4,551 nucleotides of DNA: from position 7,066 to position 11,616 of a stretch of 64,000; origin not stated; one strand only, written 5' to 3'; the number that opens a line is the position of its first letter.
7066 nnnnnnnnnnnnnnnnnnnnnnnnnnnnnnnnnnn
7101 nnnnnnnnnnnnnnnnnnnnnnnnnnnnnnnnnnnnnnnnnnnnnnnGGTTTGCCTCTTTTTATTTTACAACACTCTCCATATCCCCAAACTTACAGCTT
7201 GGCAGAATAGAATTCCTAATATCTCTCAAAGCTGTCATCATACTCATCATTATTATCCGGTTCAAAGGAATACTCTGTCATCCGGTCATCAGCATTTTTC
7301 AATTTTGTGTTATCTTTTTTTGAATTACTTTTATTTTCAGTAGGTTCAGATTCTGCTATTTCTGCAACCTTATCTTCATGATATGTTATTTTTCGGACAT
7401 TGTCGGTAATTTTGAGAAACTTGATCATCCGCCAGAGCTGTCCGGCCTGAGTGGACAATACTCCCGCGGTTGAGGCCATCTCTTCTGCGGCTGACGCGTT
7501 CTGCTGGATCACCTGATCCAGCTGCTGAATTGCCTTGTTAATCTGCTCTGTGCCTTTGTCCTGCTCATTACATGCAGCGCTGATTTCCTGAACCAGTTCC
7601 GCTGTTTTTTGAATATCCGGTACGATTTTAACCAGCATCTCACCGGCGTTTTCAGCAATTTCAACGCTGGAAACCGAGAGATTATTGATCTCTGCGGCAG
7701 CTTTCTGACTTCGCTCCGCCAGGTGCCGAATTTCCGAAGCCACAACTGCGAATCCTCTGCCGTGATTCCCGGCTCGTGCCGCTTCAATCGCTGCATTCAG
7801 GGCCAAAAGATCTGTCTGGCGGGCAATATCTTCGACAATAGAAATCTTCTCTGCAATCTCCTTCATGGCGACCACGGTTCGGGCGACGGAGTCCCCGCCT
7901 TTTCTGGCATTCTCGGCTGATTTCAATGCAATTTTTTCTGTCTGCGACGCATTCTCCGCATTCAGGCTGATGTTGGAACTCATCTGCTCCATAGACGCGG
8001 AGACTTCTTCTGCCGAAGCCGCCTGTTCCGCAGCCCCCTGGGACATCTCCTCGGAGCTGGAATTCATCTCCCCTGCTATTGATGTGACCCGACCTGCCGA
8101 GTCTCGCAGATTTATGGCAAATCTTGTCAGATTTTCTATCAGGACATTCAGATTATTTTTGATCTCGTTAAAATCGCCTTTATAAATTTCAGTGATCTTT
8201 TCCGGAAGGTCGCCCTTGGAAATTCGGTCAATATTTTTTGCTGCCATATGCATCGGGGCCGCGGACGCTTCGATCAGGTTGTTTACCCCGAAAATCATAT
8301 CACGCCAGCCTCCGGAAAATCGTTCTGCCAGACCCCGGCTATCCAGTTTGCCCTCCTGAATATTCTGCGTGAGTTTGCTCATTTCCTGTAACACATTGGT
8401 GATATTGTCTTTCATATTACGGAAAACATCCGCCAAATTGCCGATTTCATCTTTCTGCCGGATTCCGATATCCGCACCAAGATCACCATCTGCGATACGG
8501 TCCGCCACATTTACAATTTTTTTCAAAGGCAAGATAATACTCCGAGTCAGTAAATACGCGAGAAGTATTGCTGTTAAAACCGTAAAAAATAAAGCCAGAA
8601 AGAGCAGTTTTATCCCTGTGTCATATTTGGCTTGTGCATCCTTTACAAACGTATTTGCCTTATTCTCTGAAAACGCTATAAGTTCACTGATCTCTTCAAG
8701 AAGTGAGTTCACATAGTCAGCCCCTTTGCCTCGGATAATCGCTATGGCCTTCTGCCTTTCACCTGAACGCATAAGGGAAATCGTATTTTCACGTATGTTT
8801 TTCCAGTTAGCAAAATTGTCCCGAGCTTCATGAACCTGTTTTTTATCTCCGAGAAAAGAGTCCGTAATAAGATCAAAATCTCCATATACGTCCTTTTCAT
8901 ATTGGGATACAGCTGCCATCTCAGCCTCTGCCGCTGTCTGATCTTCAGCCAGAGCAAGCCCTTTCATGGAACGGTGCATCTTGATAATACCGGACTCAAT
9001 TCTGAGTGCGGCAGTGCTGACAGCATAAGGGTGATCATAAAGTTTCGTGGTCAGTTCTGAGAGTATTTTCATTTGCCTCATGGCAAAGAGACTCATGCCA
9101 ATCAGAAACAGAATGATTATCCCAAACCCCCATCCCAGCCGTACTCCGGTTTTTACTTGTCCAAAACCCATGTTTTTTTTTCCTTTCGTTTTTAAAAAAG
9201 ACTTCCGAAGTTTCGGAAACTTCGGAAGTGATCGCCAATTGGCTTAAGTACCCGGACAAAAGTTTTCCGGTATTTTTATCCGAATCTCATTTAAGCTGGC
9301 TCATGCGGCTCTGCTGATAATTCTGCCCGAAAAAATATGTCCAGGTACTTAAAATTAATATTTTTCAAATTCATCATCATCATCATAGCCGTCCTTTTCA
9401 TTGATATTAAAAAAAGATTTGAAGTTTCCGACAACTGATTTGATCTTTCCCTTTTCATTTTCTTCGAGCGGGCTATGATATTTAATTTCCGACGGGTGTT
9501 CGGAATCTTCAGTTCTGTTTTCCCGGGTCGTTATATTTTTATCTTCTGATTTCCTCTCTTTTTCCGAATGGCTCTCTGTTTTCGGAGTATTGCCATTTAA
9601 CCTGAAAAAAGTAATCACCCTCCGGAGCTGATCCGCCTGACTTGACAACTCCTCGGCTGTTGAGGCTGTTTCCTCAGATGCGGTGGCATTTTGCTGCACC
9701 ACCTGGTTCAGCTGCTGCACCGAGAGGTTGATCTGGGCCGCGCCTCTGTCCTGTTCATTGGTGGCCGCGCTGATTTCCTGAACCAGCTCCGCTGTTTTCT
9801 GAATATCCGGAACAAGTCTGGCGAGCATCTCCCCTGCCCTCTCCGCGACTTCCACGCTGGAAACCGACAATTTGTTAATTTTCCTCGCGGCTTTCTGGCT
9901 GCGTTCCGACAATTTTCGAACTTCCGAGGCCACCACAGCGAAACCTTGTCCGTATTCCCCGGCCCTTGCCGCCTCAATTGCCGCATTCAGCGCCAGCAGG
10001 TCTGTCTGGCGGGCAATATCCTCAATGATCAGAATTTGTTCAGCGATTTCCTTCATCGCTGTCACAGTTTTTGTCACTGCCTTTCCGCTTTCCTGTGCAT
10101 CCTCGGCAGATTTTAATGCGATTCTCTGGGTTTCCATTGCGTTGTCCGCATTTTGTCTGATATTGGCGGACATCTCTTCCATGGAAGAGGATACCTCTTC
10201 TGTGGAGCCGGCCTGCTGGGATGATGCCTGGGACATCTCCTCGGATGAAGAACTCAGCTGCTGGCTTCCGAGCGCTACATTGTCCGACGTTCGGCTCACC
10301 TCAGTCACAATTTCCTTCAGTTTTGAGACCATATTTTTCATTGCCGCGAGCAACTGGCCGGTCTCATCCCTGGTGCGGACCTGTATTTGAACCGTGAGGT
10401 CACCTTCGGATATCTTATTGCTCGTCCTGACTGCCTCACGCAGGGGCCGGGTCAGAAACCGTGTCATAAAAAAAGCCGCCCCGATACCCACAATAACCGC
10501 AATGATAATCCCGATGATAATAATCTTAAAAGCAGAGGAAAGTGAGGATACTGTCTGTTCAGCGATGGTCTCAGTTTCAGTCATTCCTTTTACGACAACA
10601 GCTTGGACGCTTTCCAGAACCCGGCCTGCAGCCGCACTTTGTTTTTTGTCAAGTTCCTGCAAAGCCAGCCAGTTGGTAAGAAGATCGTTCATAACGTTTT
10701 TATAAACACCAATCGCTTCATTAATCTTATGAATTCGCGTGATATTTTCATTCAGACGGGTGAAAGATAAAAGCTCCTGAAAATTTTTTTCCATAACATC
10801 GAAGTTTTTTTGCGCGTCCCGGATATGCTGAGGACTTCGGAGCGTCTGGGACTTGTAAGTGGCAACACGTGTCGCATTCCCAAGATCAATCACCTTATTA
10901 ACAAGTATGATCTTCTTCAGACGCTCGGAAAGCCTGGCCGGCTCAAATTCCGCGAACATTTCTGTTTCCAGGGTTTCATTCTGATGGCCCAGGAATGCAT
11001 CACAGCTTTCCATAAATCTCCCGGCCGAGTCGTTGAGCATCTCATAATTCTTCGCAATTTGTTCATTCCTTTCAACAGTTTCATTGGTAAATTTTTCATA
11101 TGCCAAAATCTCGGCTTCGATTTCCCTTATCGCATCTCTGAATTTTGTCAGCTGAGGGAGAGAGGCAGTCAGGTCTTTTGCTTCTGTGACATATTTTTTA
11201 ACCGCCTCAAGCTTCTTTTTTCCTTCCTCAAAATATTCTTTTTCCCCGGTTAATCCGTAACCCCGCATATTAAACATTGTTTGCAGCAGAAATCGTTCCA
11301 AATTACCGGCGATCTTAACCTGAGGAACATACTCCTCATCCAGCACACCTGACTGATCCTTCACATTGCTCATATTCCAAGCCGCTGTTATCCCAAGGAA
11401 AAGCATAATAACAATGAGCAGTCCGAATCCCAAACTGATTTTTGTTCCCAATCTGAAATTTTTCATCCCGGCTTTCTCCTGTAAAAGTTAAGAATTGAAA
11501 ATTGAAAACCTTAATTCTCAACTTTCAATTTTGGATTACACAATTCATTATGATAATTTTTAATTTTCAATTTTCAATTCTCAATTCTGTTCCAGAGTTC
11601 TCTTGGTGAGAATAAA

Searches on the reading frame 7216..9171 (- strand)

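Call 48: search_protein_families(library=pfam, proteins=[window:7216-9171:-], max_evalue=0.001)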
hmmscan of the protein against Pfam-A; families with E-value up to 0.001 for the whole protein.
window:7216-9171:- (651 aa): 5 families
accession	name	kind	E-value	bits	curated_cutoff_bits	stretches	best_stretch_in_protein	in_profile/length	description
PF00015.26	MCPsignal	-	4.7e-33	114.9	34.6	1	414-554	3-171/172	Methyl-accepting chemotaxis protein (MCP) signalling domain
PF18947.5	HAMP_2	-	2.7e-27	94.9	24.3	1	284-348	1-65/67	HAMP domain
PF00672.30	HAMP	-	5.8e-16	59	25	1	207-258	1-52/53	HAMP domain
PF12729.13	4HB_MCP_1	-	3.7e-15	56.4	27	1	6-183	2-181/181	Four helix bundle sensory module for signal transduction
PF05227.19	CHASE3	-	0.0007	19.9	28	1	42-168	2-128/138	CHASE3 domain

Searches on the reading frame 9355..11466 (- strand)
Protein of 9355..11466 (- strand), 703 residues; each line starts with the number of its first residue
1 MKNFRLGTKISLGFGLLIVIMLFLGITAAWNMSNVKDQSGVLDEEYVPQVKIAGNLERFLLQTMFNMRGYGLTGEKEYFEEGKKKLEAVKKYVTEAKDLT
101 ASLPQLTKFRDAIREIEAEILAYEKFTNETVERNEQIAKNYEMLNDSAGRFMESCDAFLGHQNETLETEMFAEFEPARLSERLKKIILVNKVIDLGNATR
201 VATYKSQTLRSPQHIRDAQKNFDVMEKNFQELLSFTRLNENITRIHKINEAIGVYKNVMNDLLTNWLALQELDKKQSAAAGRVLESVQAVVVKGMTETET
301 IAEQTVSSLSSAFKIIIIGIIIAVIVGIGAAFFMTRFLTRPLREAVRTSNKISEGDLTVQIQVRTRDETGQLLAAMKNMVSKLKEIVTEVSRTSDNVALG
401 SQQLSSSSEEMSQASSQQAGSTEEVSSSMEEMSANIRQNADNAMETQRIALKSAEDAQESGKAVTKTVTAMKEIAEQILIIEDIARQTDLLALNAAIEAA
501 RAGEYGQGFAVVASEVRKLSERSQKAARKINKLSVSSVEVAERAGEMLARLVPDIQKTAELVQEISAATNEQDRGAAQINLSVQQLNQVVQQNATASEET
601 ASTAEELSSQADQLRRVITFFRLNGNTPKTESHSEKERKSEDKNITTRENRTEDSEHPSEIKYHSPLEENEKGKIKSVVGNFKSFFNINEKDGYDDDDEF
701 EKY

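Call 48: search_protein_families(library=pfam, proteins=[window:9355-11466:-], max_evalue=0.001)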
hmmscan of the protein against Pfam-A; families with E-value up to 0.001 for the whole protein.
window:9355-11466:- (703 aa): 4 families
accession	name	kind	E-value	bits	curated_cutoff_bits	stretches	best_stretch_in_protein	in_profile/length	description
PF00015.26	MCPsignal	-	5.9e-33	114.6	34.6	1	450-606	4-167/172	Methyl-accepting chemotaxis protein (MCP) signalling domain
PF00672.30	HAMP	-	1.6e-12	48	25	1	333-384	1-52/53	HAMP domain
PF05227.19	CHASE3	-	5.4e-05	23.6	28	1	56-156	18-118/138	CHASE3 domain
PF16591.11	HBM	-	0.00074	19.5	29.8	1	179-298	7-129/254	Helical bimodular sensor domain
